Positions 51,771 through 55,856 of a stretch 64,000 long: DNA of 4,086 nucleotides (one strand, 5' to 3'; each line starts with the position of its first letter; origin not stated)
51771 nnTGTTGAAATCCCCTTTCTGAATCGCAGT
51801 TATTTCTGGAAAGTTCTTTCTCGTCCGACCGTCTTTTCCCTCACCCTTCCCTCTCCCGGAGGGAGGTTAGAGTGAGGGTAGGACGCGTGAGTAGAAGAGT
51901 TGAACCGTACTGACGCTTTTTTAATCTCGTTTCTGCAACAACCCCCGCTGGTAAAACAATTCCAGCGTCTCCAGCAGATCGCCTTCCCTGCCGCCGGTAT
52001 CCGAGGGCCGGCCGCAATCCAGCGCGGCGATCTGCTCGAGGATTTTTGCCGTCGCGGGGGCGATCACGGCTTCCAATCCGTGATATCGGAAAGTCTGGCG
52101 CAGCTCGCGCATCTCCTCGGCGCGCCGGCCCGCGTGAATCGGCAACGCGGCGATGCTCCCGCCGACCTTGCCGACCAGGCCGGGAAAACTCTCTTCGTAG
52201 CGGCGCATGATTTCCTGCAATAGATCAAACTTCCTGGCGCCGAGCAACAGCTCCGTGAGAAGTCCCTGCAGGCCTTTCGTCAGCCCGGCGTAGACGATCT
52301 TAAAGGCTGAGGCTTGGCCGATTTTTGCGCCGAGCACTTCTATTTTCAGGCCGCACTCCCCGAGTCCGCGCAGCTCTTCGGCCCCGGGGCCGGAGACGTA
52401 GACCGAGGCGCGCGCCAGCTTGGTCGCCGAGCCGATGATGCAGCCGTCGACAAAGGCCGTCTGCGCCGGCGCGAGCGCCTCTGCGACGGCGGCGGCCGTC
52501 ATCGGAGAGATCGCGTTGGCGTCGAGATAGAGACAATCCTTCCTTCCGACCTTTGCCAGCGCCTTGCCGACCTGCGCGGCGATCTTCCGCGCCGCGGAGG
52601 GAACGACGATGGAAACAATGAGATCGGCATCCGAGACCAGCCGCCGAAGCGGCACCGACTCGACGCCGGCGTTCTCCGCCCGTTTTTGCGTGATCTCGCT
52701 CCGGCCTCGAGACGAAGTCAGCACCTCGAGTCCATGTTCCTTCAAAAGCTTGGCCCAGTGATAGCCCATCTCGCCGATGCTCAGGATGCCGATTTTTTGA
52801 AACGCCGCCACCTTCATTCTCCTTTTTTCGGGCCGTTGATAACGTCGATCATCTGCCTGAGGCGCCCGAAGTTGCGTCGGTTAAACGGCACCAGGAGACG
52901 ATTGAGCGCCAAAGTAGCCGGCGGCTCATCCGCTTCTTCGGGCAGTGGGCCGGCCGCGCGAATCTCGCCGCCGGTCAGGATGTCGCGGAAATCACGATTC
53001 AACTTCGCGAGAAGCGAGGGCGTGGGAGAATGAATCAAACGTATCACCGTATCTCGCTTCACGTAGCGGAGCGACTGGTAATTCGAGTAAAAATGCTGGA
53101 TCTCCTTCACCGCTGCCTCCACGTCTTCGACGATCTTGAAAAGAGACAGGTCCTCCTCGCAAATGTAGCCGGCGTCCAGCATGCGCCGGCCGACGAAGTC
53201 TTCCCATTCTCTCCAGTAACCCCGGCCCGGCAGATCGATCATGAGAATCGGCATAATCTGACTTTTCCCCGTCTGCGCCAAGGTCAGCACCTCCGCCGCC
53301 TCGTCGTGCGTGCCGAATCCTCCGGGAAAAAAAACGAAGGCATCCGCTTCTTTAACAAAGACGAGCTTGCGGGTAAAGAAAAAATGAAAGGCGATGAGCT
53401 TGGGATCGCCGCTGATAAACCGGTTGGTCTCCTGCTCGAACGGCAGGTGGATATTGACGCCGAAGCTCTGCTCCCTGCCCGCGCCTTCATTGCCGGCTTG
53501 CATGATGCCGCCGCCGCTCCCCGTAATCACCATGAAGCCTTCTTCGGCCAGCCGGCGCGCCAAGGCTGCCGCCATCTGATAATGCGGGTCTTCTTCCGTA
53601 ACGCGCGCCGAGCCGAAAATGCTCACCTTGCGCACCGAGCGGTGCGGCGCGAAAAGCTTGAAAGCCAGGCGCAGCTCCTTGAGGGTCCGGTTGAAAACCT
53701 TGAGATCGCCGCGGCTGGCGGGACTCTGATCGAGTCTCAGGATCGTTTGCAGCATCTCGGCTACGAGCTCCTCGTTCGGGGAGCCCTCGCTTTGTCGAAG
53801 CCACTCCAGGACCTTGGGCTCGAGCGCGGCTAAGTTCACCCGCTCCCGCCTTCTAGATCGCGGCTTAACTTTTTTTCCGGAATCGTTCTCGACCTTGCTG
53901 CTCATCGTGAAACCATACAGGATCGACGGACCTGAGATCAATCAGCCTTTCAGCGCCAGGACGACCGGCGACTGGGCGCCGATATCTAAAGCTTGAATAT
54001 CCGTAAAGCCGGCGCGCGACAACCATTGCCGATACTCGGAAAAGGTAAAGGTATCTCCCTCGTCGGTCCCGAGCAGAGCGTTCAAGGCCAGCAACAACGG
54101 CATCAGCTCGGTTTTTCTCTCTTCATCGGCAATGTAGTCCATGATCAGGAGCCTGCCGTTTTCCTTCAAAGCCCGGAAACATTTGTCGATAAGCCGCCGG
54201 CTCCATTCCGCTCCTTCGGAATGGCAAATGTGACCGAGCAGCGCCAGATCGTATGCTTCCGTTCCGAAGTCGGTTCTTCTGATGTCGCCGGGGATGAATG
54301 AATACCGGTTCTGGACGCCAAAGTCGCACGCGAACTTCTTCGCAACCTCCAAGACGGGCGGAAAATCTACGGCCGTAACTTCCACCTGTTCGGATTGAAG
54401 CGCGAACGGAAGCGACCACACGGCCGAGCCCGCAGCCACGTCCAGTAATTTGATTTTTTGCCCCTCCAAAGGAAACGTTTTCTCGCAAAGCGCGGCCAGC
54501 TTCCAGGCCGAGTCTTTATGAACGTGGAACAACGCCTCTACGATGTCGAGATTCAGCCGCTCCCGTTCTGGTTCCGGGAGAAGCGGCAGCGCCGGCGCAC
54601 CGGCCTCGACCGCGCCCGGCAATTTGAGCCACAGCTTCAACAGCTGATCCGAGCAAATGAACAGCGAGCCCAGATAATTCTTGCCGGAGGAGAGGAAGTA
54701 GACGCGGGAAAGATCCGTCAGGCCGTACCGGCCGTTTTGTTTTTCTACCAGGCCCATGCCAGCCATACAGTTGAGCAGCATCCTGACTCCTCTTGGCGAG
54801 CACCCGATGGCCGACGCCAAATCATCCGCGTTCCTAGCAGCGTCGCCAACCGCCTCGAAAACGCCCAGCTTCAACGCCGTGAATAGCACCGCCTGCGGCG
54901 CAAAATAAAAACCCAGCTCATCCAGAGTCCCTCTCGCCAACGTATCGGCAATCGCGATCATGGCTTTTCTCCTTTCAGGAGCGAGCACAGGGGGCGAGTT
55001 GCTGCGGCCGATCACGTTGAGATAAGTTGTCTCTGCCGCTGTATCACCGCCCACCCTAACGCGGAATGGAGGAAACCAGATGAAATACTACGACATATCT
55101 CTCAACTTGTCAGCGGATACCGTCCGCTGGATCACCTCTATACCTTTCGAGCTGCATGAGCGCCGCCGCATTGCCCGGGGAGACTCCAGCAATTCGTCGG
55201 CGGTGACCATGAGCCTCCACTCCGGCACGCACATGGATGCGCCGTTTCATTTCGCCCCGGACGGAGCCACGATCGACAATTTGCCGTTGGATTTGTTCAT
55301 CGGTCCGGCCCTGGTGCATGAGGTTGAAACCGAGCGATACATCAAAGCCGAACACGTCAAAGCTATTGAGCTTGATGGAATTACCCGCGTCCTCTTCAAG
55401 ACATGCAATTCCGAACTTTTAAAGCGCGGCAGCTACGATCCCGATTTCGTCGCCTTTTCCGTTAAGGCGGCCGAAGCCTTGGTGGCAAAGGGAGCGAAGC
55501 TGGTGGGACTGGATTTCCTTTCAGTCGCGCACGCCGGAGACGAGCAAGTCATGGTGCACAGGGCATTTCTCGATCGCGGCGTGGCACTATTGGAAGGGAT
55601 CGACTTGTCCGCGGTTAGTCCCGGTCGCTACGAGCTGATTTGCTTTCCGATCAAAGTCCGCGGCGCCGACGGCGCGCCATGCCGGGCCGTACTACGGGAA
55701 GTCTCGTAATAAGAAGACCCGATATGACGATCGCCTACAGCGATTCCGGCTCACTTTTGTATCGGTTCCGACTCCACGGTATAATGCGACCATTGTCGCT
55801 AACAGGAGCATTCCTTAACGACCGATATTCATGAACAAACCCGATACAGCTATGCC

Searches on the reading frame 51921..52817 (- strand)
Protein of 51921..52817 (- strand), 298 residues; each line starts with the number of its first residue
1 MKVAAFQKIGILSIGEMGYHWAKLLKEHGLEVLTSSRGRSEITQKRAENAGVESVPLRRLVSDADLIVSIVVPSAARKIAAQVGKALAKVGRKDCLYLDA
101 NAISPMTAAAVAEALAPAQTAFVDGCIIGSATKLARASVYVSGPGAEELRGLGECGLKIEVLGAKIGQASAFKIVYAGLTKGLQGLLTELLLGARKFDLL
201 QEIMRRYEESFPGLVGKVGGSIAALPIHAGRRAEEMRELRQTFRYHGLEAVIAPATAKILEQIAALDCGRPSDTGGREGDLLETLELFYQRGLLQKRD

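Call 6: search_protein_families(library=pfam, proteins=[window:51921-52817:-])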
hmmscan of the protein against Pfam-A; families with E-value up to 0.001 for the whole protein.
window:51921-52817:- (298 aa): 5 families
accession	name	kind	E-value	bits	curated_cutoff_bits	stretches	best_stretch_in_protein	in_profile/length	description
PF09130.16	DUF1932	-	4e-13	49.5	25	1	194-262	1-69/70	Domain of unknown function (DUF1932)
PF03446.21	NAD_binding_2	-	3.1e-09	37.5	21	1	8-142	1-136/161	NAD binding domain of 6-phosphogluconate dehydrogenase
PF02826.25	2-Hacid_dh_C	-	1.7e-06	28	25.1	1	7-74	37-101/178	D-isomer specific 2-hydroxyacid dehydrogenase, NAD binding domain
PF07991.19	KARI_N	-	4.4e-06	26.8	20.6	1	7-77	5-74/165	Acetohydroxy acid isomeroreductase, NADPH-binding domain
PF03807.23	F420_oxidored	-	2.4e-05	25.3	21.6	1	8-85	1-80/94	NADP oxidoreductase coenzyme F420-dependent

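Call 9: search_protein_families(library=ncbifam, proteins=[window:51921-52817:-])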
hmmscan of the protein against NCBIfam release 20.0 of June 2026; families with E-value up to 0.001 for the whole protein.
window:51921-52817:- (298 aa): 8 families
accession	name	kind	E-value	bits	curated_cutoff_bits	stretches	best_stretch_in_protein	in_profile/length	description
NF043037.1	ThreonDh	equivalog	2.1e-09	37.2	350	1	7-177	3-177/297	L-threonate dehydrogenase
NF008592.0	PRK11559.1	equivalog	2.5e-07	30.3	397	1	7-135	3-130/296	2-hydroxy-3-oxopropionate reductase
TIGR01505.1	tartro_sem_red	equivalog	3e-05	23.4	340.75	1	8-141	1-135/291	2-hydroxy-3-oxopropionate reductase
TIGR01692.1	HIBADH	equivalog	6.8e-05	22.3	291.6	1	13-132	3-121/288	3-hydroxyisobutyrate dehydrogenase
NF009714.1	PRK13243.1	equivalog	0.00022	20.7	455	1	8-77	152-217/332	glyoxylate reductase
NF005694.0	PRK07502.1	equivalog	0.00023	20.5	409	1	3-89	3-92/310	prephenate/arogenate dehydrogenase family protein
NF006409.0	PRK08655.1-3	equivalog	0.00031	20.4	310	1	8-116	2-106/290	prephenate dehydrogenase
NF004017.0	PRK05479.1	equivalog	0.00033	19.5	336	1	6-77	17-87/337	ketol-acid reductoisomerase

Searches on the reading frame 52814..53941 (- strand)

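Call 6: search_protein_families(library=pfam, proteins=[window:52814-53941:-])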
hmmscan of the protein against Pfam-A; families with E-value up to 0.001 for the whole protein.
window:52814-53941:- (375 aa): 2 families
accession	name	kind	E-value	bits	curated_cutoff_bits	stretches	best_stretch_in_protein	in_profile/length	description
PF03641.19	Lysine_decarbox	-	5.3e-25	88.6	27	1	149-280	3-130/131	Possible lysine decarboxylase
PF18306.6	LDcluster4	-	3.2e-12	46.8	26.3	1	105-220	3-115/151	SLOG cluster4 family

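Call 9: search_protein_families(library=ncbifam, proteins=[window:52814-53941:-])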
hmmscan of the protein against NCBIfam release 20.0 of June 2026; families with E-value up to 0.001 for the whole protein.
window:52814-53941:- (375 aa): 4 families
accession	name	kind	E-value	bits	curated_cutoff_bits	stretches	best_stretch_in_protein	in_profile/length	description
TIGR00730.1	TIGR00730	subfamily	8.1e-31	107.1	96.35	1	105-283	2-177/178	TIGR00730 family Rossman fold protein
TIGR00725.1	TIGR00725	hypoth_equivalog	1e-12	47.8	106.9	1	104-222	2-115/159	TIGR00725 family protein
NF058542.1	CtkRMPhLog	equivalog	6.3e-12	45.8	300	1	120-279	17-173/177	cytokinin riboside 5'-monophosphate phosphoribohydrolase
NF038390.1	Nsidase_PpnN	equivalog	7.9e-07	28.2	450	1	84-297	127-342/450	nucleotide 5'-monophosphate nucleosidase PpnN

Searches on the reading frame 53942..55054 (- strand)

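Call 6: search_protein_families(library=pfam, proteins=[window:53942-55054:-])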
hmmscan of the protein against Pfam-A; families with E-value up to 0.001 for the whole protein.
window:53942-55054:- (370 aa): 7 families
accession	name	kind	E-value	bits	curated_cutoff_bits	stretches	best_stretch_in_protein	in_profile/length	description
PF00891.24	Methyltransf_2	-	5.5e-15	55.7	22.3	1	203-350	66-209/210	O-methyltransferase domain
PF08100.18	Dimerisation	-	8.4e-15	54.8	25.6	1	42-120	7-91/93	O-methyltransferase dimerisation domain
PF13649.12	Methyltransf_25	-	4.1e-09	37.4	27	1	204-300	2-97/97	Methyltransferase domain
PF08241.18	Methyltransf_11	-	1.4e-07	32.5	21.2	1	204-304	1-95/95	Methyltransferase domain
PF13489.12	Methyltransf_23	-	6.4e-07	29.7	27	1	186-354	9-163/164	Methyltransferase domain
PF13847.12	Methyltransf_31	-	1.2e-06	28.7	27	1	200-312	4-117/145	Methyltransferase domain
PF08242.18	Methyltransf_12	-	0.0001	23.4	30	1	204-302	1-98/98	Methyltransferase domain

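Call 9: search_protein_families(library=ncbifam, proteins=[window:53942-55054:-])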
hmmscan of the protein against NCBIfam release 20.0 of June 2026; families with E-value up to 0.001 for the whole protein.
window:53942-55054:- (370 aa): 8 families
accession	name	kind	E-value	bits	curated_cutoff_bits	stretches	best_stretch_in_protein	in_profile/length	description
TIGR02716.1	C20_methyl_CrtF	equivalog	3.1e-17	62.6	276.1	1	56-317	6-265/306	bacteriochlorophyllide d C-20 methyltransferase BchU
NF053543.1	FlxJ_fam_MTase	equivalog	1.3e-08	34.1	560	1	197-313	175-292/352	FlxJ family methyltransferase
TIGR01934.1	MenG_MenH_UbiE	subfamily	1.1e-07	31.4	158.35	1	172-312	15-149/223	ubiquinone/menaquinone biosynthesis methyltransferase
NF001244.0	PRK00216.1-5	equivalog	1.8e-06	27.4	216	1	178-312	30-161/236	bifunctional demethylmenaquinone methyltransferase/2-methoxy-6-polyprenyl-1,4-benzoquinol methylase UbiE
NF043040.1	corrin_prot_MT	hypoth_equivalog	1.9e-05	24.2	180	1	201-321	43-164/216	corrinoid protein-associated methyltransferase CpaM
TIGR02072.1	BioC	equivalog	5.7e-05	23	184.95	1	180-307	17-135/244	malonyl-ACP O-methyltransferase BioC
NF001242.0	PRK00216.1-3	equivalog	0.00035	20.1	351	1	170-307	42-178/258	bifunctional demethylmenaquinone methyltransferase/2-methoxy-6-polyprenyl-1,4-benzoquinol methylase UbiE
TIGR00740.1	TIGR00740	equivalog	0.00042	20.1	193.3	1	186-316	43-171/239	carboxy-S-adenosyl-L-methionine synthase CmoA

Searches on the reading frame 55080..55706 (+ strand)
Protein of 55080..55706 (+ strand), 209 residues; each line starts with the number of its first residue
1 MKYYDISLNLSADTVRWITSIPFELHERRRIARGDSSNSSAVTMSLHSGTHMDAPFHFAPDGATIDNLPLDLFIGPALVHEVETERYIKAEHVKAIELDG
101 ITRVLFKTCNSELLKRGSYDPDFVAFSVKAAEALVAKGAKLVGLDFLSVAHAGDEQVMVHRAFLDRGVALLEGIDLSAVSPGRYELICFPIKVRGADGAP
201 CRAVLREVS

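Call 6: search_protein_families(library=pfam, proteins=[window:55080-55706:+])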
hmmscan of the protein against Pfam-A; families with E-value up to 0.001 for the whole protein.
window:55080-55706:+ (209 aa): 1 family
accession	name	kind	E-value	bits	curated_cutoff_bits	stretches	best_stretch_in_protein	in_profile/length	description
PF04199.19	Cyclase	-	1.8e-22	80.5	23.1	1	4-150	1-141/142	Putative cyclase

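Call 9: search_protein_families(library=ncbifam, proteins=[window:55080-55706:+])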
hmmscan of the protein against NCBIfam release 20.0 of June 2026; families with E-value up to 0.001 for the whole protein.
window:55080-55706:+ (209 aa): 1 family
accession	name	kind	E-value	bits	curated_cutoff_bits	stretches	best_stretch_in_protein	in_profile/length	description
TIGR03035.1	trp_arylform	equivalog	6.5e-47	160.2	223.05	1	2-208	1-206/206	arylformamidase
